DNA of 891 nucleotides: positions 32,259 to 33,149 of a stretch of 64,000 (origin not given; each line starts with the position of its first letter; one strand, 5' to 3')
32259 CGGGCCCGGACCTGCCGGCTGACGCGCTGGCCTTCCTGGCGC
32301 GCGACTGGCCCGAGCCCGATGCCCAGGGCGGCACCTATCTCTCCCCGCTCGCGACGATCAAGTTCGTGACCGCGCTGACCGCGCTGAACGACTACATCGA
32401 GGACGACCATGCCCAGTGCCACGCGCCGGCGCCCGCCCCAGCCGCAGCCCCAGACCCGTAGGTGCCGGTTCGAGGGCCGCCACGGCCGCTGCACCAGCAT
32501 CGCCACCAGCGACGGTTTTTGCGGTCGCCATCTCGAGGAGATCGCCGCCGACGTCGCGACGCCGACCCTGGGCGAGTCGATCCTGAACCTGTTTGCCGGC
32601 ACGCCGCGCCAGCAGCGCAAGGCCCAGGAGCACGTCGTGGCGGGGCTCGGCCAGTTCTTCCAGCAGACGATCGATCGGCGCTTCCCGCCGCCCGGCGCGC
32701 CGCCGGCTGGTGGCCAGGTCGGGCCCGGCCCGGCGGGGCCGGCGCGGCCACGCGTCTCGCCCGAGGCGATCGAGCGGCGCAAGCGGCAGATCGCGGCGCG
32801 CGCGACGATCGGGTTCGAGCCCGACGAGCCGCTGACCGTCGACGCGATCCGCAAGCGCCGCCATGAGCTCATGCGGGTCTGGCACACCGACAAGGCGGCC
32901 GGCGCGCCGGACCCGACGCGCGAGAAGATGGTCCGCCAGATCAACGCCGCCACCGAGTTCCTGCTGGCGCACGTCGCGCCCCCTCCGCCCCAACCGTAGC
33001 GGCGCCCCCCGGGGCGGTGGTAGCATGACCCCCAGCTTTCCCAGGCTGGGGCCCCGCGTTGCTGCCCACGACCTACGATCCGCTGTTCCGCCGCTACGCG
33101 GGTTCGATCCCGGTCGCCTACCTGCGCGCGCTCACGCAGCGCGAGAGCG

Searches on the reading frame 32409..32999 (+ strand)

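Call 21: search_protein_families(library=phrogs, max_evalue=0.01, proteins=[window:32409-32999:+])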
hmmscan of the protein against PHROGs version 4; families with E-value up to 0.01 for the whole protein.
window:32409-32999:+ (196 aa): 0 families

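Call 92: search_protein_families(library=pfam, max_evalue=0.001, proteins=[window:32409-32999:+])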
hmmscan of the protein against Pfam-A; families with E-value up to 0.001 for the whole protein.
window:32409-32999:+ (196 aa): 1 family
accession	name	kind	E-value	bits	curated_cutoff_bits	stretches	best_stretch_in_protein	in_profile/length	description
PF19067.5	DUF5763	-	4.2e-05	23.4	26.3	1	27-44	13-30/39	Family of unknown function (DUF5763)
